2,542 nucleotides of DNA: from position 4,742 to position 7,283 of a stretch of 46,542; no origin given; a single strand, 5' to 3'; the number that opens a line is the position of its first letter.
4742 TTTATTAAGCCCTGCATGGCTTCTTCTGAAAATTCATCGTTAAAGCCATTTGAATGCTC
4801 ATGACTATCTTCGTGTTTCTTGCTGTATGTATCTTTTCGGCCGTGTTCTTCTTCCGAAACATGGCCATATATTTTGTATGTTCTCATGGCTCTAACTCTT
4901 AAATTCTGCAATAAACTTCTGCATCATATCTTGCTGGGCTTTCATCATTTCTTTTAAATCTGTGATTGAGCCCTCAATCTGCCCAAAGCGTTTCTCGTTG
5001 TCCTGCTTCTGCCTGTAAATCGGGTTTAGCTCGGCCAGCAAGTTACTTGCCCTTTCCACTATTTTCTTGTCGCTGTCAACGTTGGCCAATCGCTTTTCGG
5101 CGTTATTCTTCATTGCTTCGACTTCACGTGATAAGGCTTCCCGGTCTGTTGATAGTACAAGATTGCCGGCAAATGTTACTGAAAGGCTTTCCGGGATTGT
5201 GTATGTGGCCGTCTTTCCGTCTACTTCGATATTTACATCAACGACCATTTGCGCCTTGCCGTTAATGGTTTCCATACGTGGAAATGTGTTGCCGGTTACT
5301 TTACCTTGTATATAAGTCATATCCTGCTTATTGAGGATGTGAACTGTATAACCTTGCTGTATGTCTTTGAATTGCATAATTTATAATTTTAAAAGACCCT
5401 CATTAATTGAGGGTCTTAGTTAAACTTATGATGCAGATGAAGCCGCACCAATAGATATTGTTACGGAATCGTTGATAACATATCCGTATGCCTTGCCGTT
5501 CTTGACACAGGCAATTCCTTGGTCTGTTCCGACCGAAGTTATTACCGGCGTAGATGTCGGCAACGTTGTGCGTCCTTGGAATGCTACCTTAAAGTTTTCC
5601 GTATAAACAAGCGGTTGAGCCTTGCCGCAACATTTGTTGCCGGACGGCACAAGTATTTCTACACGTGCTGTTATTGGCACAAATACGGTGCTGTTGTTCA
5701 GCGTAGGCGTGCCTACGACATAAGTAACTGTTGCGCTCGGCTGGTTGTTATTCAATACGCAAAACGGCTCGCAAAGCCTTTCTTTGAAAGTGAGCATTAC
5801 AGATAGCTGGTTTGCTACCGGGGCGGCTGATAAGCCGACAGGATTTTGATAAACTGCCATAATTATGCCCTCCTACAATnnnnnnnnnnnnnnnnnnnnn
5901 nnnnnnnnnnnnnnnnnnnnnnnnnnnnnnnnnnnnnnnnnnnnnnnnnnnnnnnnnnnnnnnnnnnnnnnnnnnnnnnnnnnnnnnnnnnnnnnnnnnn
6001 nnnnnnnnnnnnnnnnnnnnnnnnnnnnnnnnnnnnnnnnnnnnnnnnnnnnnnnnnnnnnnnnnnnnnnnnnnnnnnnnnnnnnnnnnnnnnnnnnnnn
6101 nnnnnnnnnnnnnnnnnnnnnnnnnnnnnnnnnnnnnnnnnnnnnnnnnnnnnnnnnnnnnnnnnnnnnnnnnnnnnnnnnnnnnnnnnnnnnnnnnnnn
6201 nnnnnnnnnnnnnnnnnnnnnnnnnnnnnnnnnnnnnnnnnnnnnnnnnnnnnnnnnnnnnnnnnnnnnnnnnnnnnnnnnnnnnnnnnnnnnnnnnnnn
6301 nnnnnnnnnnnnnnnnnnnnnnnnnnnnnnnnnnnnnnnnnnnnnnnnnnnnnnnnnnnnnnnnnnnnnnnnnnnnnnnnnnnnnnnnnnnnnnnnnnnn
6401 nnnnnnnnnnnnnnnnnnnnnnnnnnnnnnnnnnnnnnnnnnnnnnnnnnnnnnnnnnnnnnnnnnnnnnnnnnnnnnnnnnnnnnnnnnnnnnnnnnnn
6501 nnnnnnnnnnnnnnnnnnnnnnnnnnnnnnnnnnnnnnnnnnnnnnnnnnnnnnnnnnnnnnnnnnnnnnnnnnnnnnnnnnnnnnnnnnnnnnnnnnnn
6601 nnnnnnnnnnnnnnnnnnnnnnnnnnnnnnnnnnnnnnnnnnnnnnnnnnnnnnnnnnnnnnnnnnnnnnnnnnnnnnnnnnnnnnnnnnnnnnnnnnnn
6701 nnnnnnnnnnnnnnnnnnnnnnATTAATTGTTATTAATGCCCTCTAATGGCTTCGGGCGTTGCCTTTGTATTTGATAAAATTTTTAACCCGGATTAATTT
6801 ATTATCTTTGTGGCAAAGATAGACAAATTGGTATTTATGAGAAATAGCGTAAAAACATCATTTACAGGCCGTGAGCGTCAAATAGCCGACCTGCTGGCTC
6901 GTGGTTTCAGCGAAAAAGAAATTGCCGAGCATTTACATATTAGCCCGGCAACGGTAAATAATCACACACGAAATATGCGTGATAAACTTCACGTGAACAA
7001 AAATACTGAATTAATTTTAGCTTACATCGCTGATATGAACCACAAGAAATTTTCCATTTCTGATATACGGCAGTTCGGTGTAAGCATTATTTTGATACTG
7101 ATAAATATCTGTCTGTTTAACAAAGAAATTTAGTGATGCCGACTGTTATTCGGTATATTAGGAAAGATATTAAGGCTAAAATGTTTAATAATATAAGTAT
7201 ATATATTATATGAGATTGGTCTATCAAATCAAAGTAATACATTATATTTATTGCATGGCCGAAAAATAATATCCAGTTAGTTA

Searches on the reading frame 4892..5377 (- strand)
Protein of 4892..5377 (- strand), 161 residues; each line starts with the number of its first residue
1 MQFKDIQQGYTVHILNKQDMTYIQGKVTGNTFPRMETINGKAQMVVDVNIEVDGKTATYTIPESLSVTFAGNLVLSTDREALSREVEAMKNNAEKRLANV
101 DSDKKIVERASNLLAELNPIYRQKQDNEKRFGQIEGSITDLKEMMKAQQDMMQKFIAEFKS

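Call 4: search_protein_families(library=pfam, proteins=[window:4892-5377:-], max_evalue=0.1)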
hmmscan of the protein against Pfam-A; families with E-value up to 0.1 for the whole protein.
window:4892-5377:- (161 aa): 5 families
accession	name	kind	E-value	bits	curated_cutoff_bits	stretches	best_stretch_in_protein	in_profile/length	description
PF20003.4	fvmX5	-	0.017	15.4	24.2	1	20-143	59-174/187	FtsH ternary system domain X5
PF20215.3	DUF6575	-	0.017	15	26.6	1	55-150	106-203/218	Family of unknown function (DUF6575)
PF16236.10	DUF4895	-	0.032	14.2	25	0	103-146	157-206/218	Domain of unknown function (DUF4895)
PF15599.11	Imm63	-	0.065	13.9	26.7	0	88-128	39-79/82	Immunity protein 63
PF01920.25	Prefoldin_2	-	0.091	13.2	27.6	0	71-110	52-91/106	Prefoldin subunit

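Call 5: search_protein_families(library=phrogs, proteins=[window:4892-5377:-], max_evalue=0.1)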
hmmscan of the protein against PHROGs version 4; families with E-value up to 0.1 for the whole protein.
window:4892-5377:- (161 aa): 5 families
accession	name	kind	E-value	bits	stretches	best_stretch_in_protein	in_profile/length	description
phrog_28898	-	unknown function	1e-11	46.1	1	36-152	42-160/181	-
phrog_7416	-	unknown function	0.00028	22.1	1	58-131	26-91/109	-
phrog_1145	-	unknown function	0.0085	16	1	19-151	330-455/594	-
phrog_17841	-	unknown function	0.036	15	1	109-147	24-63/66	-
phrog_739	-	lysis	0.039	15.2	0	111-160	30-79/122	Rz-like spanin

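Call 28: search_protein_families(library=ncbifam, proteins=[window:4892-5377:-], max_evalue=0.1)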
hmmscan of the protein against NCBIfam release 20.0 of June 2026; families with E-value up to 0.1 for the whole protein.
window:4892-5377:- (161 aa): 1 family
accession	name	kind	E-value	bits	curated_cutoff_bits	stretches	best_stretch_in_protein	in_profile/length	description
TIGR02302.1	aProt_lowcomp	hypoth_equivalog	0.015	13.5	394.3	1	84-154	572-641/851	TIGR02302 family protein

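Call 41: search_solved_structures(query=window:4895-5377:-, max_evalue=10)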
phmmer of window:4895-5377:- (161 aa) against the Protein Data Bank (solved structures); distinct sequences matched with E-value up to 10: 4.
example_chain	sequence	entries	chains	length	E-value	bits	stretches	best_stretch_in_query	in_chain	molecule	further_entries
6wvs_A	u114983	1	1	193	0.0075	19.8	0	73-110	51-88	DeNovoTIM15 hyperstable de novo TIM barrel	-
6g4j_A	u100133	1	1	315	0.063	16.8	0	20-77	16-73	Probable serine/threonine-protein kinase YabT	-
3l7v_A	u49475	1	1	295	0.11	16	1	68-157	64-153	Putative uncharacterized protein smu.1377c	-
5h78_A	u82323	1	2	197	1.2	12.7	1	5-127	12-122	cAMP-dependent protein kinase type II-alpha regulatory subunit,DHR14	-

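Call 45: search_dna_similar(query=window:4895-5377:-, collection=phages, mode=protein, max_evalue=0.001, max_rows=40)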
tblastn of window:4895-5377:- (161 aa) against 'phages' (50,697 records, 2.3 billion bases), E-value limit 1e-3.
Records with a match: 11; places in all: 11; records where one place covers at least 80% of the query: 11.
Best place of each record, by identity: <60% 11.
By first word of the organism name: uncultured 5; Bacteriophage 3; Dulem 1; phage 1; Bacteroides 1.
By host as written in the record: - 9; Propithecus coquereli 1; Bacteroides uniformis MB20-41 1.
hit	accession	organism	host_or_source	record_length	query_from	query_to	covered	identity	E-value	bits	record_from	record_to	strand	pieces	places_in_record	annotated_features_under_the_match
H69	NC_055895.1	uncultured phage cr7_1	human feces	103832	1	139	86%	54.2%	8e-42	153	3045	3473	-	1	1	hypothetical protein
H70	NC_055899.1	uncultured phage cr124_1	human feces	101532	1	139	86%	53.5%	2e-41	152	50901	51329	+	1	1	hypothetical protein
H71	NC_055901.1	uncultured phage cr130_1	Rhesus macaque feces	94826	1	143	89%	49.3%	8e-39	144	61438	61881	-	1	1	hypothetical protein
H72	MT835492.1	Bacteriophage sp.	human fecal samples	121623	1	156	97%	44.2%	3e-29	117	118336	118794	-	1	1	record has no annotation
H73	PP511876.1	Dulem virus 42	Propithecus coquereli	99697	1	147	91%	36.9%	5e-25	105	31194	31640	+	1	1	hypothetical protein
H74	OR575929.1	phage csAssE-Sib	human gut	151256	1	143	89%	30.2%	1e-16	81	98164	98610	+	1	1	hypothetical protein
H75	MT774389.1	uncultured phage cr116_1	human feces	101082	3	145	89%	28.7%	5e-7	54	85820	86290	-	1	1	hypothetical protein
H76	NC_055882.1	uncultured phage cr116_1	human feces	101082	3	145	89%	28.7%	5e-7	54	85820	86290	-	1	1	hypothetical protein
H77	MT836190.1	Bacteriophage sp.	human fecal samples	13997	9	145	85%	29.3%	1e-5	49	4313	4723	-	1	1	record has no annotation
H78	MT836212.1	Bacteriophage sp.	human fecal samples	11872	3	157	96%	24.6%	1e-8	59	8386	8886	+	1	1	record has no annotation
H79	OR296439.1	Bacteroides phage C3_41T2LP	Bacteroides uniformis MB20-41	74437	3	155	95%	22.7%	2e-6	52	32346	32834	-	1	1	hypothetical protein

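Call 60: find_homologous_proteins(query=window:4895-5377:-)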
Query window:4895-5377:- (161 aa): 80 proteins with E <= 0.001 among 98 candidates.
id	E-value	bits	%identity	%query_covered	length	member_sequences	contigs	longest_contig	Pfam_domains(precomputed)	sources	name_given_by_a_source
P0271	1.0e-95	335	99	100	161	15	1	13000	-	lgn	-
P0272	2.1e-94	331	98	100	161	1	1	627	-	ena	-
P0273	4.6e-78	278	81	100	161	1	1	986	-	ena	-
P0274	2.5e-77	276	81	100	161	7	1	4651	-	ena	-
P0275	7.7e-72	258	74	100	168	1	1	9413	-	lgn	-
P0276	7.4e-57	209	61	99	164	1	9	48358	-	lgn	-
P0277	9.6e-57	209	61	99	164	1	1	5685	-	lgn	-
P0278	2.2e-52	195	60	100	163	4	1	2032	-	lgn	-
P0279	6.8e-52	193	58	99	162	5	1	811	-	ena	-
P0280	5.1e-51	191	59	100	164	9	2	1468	-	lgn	-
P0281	1.8e-50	189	59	100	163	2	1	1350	-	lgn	-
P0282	7.1e-50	187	57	99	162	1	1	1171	-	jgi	jgi:hypothetical protein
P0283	8.1e-50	187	59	100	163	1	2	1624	-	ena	-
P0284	2.7e-49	185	58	100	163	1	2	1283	-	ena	-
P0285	5.3e-49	184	58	100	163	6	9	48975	-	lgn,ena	-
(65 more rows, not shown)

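Call 68: predict_structure(alignment_id=A2)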
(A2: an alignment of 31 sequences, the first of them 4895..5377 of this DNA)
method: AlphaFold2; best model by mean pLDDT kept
length: 161 residues; sequences in the alignment: 31
mean_pLDDT: 85.9   pTM: 0.57
mean pLDDT of the five models: 85.9, 85.6, 84.9, 82.5, 82.4
residues with pLDDT >= 90: 69; 70-90: 87; 50-70: 5; < 50: 0
segments of 3 or more residues with pLDDT < 50: none
pLDDT, mean of each block of 10 residues (from residue 1): 89 93 94 89 93 93 90 91 90 88 87 83 77 72 77 73 56
secondary structure, 60 per line:
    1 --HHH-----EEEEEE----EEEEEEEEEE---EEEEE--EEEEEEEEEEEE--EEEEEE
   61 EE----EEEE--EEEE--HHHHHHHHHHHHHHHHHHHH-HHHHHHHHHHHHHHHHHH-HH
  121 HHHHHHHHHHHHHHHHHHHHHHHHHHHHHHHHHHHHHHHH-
elements in order: E11-16 E21-30 E34-38 E41-52 E55-62 E67-70 E73-76 H79-98 H100-117 H119-160
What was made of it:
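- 4892..5377 (-): p161: the near-universal downstream partner. It has a small beta-barrel plus a three-helix C-terminal region. AF2 pLDDT 86 (call 68).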

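Call 70: fold_search(model_id=the predicted structure, library=pdb)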
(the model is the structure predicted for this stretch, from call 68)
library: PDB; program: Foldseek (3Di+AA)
matches with E <= 10: 681; with E <= 0.001: 0
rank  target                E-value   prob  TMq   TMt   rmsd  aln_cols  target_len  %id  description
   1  6upt_B                6.5e-02  0.97  0.24  0.30   6.6        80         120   20  Tudor Domain of Tumor suppressor p53BP1 with MFP-2706 (released 2019-11-20)
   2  8t2d_A                6.9e-02  0.97  0.23  0.31   6.8        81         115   18  Ubiquitin variant i53:Mutant T12Y.T14E.L67R with 53BP1 Tudor domain (released 2024-03-27)
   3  6my0_B                9.1e-02  0.97  0.24  0.31   5.6        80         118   19  Structure of 53BP1 Tandem Tudor domains with E1549P and D1550N mutations (released 2019-11-27)
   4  6co2_D                1.3e-01  0.92  0.23  0.30   6.6        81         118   18  Structure of an engineered protein (NUDT16TI) in complex with 53BP1 Tudor domains (released 2018-06-06)
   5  7jre_C                1.6e-01  0.30  0.21  0.23   9.8        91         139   13  Crystal structure of EV-D68 2A protease C107A mutant (released 2021-08-25)
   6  6mxz_G                1.7e-01  0.94  0.24  0.31   5.7        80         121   20  Structure of 53BP1 Tudor domains in complex with small molecule UNC3474 (released 2019-11-27)
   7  7oyc_11               1.8e-01  0.99  0.29  0.34   4.2        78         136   10  Cryo-EM structure of the Xenopus egg 80S ribosome (released 2022-07-20)
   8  3hks_A                2.0e-01  0.94  0.26  0.29   5.0        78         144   13  Crystal structure of eukaryotic translation initiation factor eIF-5A2 from Arabidopsis thaliana (released 2009-09-29)
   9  7mg0_F                2.0e-01  0.33  0.20  0.21   7.5        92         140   12  Crystal structure of EV-D68 2A protease (released 2022-04-13)
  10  6mxy_B                2.1e-01  0.95  0.24  0.30   4.7        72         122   19  Structure of 53BP1 tandem Tudor domains in complex with small molecule UNC3351 (released 2019-11-27)
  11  7jre_E                2.1e-01  0.25  0.20  0.22   9.8        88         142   17  Crystal structure of EV-D68 2A protease C107A mutant (released 2021-08-25)
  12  7lw2_A                2.5e-01  0.25  0.21  0.23   9.6        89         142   16  Crystal structure of EV-D68 2A protease N84T mutant (released 2022-08-31)
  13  4mg3_A                2.5e-01  0.18  0.18  0.19  10.0        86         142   14  Crystal Structural Analysis of 2A Protease from Coxsackievirus A16 (released 2014-03-26)
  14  7jre_D                2.8e-01  0.28  0.21  0.24   9.6        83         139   14  Crystal structure of EV-D68 2A protease C107A mutant (released 2021-08-25)
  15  7oyd_t                2.9e-01  0.92  0.27  0.34   5.4        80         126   10  Cryo-EM structure of a rabbit 80S ribosome with zebrafish Dap1b (released 2022-07-20)
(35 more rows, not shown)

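Call 72: fold_search(model_id=the predicted structure, library=viral)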
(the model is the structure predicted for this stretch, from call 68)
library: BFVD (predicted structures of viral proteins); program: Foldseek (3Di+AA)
matches with E <= 10: 1099; with E <= 0.001: 5
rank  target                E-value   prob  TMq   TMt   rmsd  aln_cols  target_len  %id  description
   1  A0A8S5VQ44            3.7e-07  1.00  0.62  0.59  11.5       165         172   21  (no name in the UniProt tables at hand)
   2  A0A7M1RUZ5            1.0e-06  1.00  0.57  0.69   3.9       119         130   49  Uncharacterized protein [uncultured phage cr130_1]
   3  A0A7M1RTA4            1.3e-06  1.00  0.53  0.46   6.5       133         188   17  Uncharacterized protein [uncultured phage cr109_1]
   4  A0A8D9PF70            8.4e-06  1.00  0.47  0.84   2.2        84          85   58  (no name in the UniProt tables at hand)
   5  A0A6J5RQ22            2.0e-04  1.00  0.47  0.55   5.6       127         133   16  Uncharacterized protein [uncultured Caudovirales phage]
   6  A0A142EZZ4            9.7e-03  0.99  0.28  0.34   8.2       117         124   18  (no name in the UniProt tables at hand)
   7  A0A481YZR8            1.1e-02  0.96  0.22  0.25  15.4       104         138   10  Uncharacterized protein [Mimivirus LCMiAC01]
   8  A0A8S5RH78            1.3e-02  1.00  0.35  0.53   4.5        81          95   26  Uncharacterized protein [virus sp. ctML55]
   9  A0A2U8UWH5            1.7e-02  0.98  0.26  0.45   4.9        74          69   18  Uncharacterized protein [Erwinia phage Faunus]
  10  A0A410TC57            2.2e-02  1.00  0.27  0.58   3.5        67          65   18  (no name in the UniProt tables at hand)
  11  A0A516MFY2            2.5e-02  0.96  0.23  0.38   5.1        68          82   16  (no name in the UniProt tables at hand)
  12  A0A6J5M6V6            2.9e-02  0.96  0.22  0.34   4.9        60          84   13  Uncharacterized protein [uncultured Caudovirales phage]
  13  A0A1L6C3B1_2          2.9e-02  0.47  0.15  0.03  12.7       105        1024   12  (no name in the UniProt tables at hand)
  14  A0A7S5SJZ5            3.5e-02  0.99  0.33  0.39   5.5       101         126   21  (no name in the UniProt tables at hand)
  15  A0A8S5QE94            4.1e-02  1.00  0.35  0.31   4.3        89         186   19  Uncharacterized protein [Caudovirales sp. ctqPn17]
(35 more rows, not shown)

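Call 97: search_protein_families(library=padloc, proteins=[window:4892-5377:-], max_evalue=0.01)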
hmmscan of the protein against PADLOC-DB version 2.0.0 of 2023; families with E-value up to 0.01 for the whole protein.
window:4892-5377:- (161 aa): 0 families

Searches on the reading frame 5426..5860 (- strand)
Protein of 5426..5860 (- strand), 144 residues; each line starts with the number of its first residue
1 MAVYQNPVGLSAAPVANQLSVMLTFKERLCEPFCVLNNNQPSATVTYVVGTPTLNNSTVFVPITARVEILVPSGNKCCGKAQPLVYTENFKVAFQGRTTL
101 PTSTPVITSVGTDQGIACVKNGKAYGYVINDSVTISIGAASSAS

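Call 4: search_protein_families(library=pfam, proteins=[window:5426-5860:-], max_evalue=0.1)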
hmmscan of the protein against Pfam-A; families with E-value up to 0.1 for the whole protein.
window:5426-5860:- (144 aa): 0 families

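Call 5: search_protein_families(library=phrogs, proteins=[window:5426-5860:-], max_evalue=0.1)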
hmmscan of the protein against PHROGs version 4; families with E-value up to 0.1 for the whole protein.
window:5426-5860:- (144 aa): 0 families

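Call 28: search_protein_families(library=ncbifam, proteins=[window:5426-5860:-], max_evalue=0.1)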
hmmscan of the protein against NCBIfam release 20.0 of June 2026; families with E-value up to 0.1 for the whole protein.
window:5426-5860:- (144 aa): 0 families

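Call 42: search_solved_structures(query=window:5429-5860:-, max_evalue=10)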
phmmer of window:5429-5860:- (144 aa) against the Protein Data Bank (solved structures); distinct sequences matched with E-value up to 10: 1.
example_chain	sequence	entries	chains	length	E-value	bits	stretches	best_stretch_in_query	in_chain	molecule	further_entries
4f4m_A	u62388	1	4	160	1.6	11.9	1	34-76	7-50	papain peptidoglycan amidase effector Tse1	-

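Call 97: search_protein_families(library=padloc, proteins=[window:5426-5860:-], max_evalue=0.01)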
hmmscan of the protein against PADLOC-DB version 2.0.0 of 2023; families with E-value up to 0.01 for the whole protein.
window:5426-5860:- (144 aa): 0 families

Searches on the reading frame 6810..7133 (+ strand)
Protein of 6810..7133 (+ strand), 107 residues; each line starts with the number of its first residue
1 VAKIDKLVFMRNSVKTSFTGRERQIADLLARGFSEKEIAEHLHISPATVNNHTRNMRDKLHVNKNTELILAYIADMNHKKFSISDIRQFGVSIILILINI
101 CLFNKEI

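Call 4: search_protein_families(library=pfam, proteins=[window:6810-7133:+], max_evalue=0.1)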
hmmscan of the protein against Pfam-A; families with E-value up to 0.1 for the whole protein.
window:6810-7133:+ (107 aa): 27 families (the best 25 are shown)
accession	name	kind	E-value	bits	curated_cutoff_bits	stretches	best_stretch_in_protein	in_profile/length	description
PF00196.25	GerE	-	7.9e-17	61.1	23.5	1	17-70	2-55/57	Bacterial regulatory proteins, luxR family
PF13384.12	HTH_23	-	3.3e-06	27.2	24.6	1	23-52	8-37/50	Homeodomain-like domain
PF13936.12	HTH_38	-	7.2e-06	26.1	27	1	22-52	9-40/44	Helix-turn-helix domain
PF08281.18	Sigma70_r4_2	-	9.5e-06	25.6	25.7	1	32-59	26-53/54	Sigma-70, region 4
PF13542.12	HTH_Tnp_ISL3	-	2.4e-05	24.2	27.4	1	22-51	17-45/51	Helix-turn-helix domain of transposase family ISL3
PF13412.12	HTH_24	-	0.00013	21.8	21.9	1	36-58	21-43/48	Winged helix-turn-helix DNA-binding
PF08279.18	HTH_11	-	0.00098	19.4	25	1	21-58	1-41/55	HTH domain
PF07638.17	Sigma70_ECF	-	0.0012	19.2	21.1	1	22-64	141-183/185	ECF sigma factor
PF06056.18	Terminase_5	-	0.0022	18.3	20.3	1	30-54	11-35/58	Putative ATPase subunit of terminase (gpP-like)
PF10654.15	DUF2481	-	0.0045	17.5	27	1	23-59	71-107/126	Protein of unknown function (DUF2481)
PF07506.17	RepB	-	0.0087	16.6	30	1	18-52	7-41/185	RepB plasmid partitioning protein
PF01022.26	HTH_5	-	0.009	16.3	22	1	37-58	20-41/47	Bacterial regulatory protein, arsR family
PF12840.13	HTH_20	-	0.017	15.5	27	1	27-56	11-42/51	Helix-turn-helix domain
PF04967.18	HTH_10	-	0.017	15.3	23.1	1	31-60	22-51/53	HTH DNA binding domain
PF07022.19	Phage_CI_repr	-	0.019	15.8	22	1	30-74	9-58/65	Bacteriophage CI repressor helix-turn-helix domain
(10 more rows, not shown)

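Call 5: search_protein_families(library=phrogs, proteins=[window:6810-7133:+], max_evalue=0.1)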
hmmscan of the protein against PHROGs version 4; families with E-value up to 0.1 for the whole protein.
window:6810-7133:+ (107 aa): 41 families (the best 25 are shown)
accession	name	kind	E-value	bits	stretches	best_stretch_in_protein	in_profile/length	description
phrog_3282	-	transcription regulation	3e-09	38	1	18-70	48-100/158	sigma factor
phrog_24049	-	unknown function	4.2e-09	37.5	1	12-74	11-73/149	-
phrog_10300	-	transcription regulation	1.9e-06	29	1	15-69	118-172/182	transcriptional regulator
phrog_27555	-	transcription regulation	5.9e-06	27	1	10-67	124-183/203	transcriptional regulator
phrog_3855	-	DNA, RNA and nucleotide metabolism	1e-05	26.9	1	19-57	66-104/115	HTH DNA binding protein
phrog_731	-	unknown function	5.9e-05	23.5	1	9-71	144-216/227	-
phrog_1740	-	transcription regulation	6e-05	22.7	1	16-63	167-215/567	RNA polymerase sigma factor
phrog_323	-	transcription regulation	0.00013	22.7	1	12-69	143-199/319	transcriptional regulator, D5-like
phrog_11108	-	unknown function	0.00017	22.5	1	21-56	52-87/180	-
phrog_13787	-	unknown function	0.00019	22.6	1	17-61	121-165/172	-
phrog_1033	-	DNA, RNA and nucleotide metabolism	0.00021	22.2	1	5-53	122-173/334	ParB-like partition protein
phrog_5229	-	unknown function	0.0005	21.1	1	25-65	74-114/127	-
phrog_664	-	DNA, RNA and nucleotide metabolism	0.00069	20.5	1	24-57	92-125/210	DNA binding protein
phrog_6081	-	unknown function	0.0022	18.6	0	24-84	6-72/169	-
phrog_125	-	DNA, RNA and nucleotide metabolism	0.0032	18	1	10-66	158-213/254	DNA invertase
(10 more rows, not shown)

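Call 97: search_protein_families(library=padloc, proteins=[window:6810-7133:+], max_evalue=0.01)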
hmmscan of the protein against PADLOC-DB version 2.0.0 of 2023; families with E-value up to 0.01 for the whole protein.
window:6810-7133:+ (107 aa): 6 families
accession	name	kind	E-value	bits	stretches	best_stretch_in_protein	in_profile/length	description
PDLC01851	CARF3--CARF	-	1.3e-09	35.8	1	14-62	206-254/279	-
PDLC01855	CARF3--CARF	-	9.1e-07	26.8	1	12-60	212-260/288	-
PDLC01848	CARF3--CARF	-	2.7e-05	21.9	1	12-68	129-185/197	-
PDLC01853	CARF3--CARF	-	0.00048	17.9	1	7-66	125-188/209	-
PDLC01268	CasR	-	0.0071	14.3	1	21-63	125-168/179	"CAS-I,CAS-II,CAS-III,CAS-IV,CAS-V,CAS-VI; associated_signaling"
PDLC01434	CasR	-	0.0086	14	0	25-64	133-173/191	"CAS-I,CAS-II,CAS-III,CAS-IV,CAS-V,CAS-VI; associated_signaling"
